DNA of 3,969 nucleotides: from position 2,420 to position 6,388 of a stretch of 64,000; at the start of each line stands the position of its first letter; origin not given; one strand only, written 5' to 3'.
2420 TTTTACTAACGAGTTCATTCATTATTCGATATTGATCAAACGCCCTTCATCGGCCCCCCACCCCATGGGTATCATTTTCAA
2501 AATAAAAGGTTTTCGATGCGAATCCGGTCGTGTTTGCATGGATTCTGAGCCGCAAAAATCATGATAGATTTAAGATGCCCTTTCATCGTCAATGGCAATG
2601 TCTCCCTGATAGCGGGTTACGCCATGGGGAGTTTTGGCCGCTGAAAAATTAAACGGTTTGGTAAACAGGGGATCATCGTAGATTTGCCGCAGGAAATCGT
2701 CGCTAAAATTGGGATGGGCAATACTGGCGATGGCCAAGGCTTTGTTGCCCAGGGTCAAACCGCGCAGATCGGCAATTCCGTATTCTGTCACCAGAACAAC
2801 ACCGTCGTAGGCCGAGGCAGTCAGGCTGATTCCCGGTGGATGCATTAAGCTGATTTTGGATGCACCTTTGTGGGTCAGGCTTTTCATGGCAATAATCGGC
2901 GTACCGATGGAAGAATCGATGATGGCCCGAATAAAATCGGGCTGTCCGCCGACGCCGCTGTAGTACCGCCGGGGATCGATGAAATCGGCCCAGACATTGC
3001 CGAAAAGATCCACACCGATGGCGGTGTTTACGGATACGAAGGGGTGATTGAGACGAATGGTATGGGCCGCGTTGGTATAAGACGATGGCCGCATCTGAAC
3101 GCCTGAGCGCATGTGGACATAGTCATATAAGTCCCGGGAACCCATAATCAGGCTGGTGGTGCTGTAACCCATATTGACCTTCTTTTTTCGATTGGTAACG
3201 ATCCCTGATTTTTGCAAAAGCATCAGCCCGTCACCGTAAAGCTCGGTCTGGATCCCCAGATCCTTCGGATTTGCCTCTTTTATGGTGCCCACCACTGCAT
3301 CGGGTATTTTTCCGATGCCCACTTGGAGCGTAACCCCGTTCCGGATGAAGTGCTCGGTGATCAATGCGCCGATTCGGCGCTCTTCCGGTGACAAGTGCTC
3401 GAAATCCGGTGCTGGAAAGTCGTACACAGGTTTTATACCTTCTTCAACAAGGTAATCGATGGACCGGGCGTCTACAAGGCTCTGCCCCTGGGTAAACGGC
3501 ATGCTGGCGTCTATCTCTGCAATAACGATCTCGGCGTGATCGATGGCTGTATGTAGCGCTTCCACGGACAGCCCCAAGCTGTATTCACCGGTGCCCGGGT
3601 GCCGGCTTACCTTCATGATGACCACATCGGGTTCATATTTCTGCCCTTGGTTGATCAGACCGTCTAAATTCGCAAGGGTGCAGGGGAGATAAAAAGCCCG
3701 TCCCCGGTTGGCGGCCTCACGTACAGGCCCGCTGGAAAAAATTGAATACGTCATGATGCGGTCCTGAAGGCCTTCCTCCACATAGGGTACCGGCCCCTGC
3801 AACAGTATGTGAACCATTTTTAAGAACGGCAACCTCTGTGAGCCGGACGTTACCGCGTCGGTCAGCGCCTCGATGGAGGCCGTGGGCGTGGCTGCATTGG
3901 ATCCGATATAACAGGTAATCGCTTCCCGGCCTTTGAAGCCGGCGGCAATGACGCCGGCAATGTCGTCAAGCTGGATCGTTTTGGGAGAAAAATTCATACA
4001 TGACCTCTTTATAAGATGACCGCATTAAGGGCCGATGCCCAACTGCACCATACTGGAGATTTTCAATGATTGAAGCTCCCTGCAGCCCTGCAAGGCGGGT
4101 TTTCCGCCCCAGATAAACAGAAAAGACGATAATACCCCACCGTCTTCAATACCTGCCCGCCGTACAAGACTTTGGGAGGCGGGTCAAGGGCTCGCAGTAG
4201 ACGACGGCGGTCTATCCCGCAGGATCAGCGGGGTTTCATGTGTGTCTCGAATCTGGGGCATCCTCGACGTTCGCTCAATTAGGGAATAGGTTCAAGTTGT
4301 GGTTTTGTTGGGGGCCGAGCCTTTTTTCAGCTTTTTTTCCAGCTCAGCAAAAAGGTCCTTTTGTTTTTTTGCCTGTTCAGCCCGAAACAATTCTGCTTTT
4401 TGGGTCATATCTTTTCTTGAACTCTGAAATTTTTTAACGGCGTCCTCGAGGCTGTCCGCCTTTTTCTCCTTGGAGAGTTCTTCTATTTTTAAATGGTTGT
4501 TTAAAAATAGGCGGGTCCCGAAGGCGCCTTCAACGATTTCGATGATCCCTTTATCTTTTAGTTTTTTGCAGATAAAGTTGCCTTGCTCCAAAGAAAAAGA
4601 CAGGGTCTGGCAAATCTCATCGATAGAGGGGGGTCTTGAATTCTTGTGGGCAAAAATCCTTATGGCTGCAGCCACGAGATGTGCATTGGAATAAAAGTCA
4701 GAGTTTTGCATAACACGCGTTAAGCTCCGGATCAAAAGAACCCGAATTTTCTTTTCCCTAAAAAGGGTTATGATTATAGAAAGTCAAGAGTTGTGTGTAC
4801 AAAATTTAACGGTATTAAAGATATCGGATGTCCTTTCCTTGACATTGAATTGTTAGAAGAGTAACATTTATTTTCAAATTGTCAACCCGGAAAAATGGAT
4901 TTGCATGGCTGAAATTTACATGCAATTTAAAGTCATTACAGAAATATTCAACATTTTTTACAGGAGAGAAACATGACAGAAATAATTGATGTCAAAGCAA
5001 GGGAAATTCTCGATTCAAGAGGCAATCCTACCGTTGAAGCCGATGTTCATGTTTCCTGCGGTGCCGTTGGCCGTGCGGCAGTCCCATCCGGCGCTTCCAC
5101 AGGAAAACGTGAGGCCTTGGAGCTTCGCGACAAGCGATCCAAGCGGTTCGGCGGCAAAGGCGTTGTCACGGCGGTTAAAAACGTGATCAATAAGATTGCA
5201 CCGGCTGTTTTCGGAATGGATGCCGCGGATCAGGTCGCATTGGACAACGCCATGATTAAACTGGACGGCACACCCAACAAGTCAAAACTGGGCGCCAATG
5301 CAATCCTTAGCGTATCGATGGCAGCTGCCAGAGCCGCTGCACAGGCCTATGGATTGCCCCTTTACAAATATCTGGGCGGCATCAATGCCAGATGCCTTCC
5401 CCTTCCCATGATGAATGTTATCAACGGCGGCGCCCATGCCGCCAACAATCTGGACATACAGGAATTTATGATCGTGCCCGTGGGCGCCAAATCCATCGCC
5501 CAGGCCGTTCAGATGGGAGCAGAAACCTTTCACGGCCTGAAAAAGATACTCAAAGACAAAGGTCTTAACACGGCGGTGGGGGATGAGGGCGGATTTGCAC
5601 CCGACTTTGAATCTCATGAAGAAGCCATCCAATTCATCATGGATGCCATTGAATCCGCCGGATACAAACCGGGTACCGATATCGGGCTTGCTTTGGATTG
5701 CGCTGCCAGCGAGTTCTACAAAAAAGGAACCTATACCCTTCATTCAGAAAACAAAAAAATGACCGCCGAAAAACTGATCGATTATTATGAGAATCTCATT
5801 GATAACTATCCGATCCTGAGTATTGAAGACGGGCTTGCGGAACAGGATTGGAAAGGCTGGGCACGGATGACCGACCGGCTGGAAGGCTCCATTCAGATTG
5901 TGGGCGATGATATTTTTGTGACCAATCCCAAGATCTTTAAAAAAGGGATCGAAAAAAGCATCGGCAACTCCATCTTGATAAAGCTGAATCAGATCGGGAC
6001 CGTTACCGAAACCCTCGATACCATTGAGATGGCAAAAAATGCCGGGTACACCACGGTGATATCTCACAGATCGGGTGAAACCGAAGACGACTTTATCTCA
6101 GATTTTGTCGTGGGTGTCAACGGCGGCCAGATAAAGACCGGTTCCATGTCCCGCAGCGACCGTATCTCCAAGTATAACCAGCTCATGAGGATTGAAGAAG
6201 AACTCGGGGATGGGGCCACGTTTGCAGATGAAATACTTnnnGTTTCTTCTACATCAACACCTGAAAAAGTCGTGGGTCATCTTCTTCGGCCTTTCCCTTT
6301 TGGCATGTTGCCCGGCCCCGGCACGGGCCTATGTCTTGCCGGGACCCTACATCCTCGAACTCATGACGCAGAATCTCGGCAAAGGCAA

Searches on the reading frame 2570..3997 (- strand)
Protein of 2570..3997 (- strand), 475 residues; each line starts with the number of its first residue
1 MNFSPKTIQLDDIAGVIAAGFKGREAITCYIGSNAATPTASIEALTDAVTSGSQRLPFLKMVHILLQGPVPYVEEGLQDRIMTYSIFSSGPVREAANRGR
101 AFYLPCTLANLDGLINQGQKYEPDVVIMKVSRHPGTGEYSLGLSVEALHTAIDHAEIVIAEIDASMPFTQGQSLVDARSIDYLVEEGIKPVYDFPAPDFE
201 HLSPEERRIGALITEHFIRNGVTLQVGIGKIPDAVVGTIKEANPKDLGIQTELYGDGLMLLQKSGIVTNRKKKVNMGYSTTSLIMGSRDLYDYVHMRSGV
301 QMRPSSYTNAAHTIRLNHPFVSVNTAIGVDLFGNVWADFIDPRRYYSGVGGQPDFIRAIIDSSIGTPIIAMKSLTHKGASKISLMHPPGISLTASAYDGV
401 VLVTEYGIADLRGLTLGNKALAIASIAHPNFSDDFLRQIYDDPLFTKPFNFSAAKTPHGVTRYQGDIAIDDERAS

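Call 48: search_protein_families(library=ncbifam, proteins=[window:2570-3997:-], max_evalue=0.00001)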
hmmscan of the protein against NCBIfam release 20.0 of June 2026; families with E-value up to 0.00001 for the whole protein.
window:2570-3997:- (475 aa): 4 families
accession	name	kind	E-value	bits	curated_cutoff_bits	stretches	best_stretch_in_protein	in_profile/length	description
TIGR03948.1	butyr_acet_CoA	equivalog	1.3e-51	175.8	674.8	1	64-438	58-433/445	butyryl-CoA:acetate CoA-transferase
TIGR03458.1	YgfH_subfam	subfamily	1.3e-29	103.3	658.7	1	219-442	250-461/489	succinate CoA transferase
NF053853.1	ScActCoATferScpC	equivalog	2.4e-24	85.9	500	1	219-435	254-459/493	succinyl-CoA:acetate CoA-transferase ScpC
NF053666.1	BtrAceCoATfers1341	equivalog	3.4e-24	85.6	740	1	217-439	247-459/492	butyryl-CoA:acetate CoA transferase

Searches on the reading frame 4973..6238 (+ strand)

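Call 48: search_protein_families(library=ncbifam, proteins=[window:4973-6238:+], max_evalue=0.00001)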
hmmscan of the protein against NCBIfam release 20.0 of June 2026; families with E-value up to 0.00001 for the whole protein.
window:4973-6238:+ (422 aa): 2 families
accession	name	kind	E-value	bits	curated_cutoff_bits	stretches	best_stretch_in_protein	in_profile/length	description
TIGR01060.2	eno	equivalog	3.9e-204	678.1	300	1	4-419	1-418/425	phosphopyruvate hydratase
NF006223.0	PRK08350.1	equivalog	2.1e-24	86.4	624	1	66-152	51-137/341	hypothetical protein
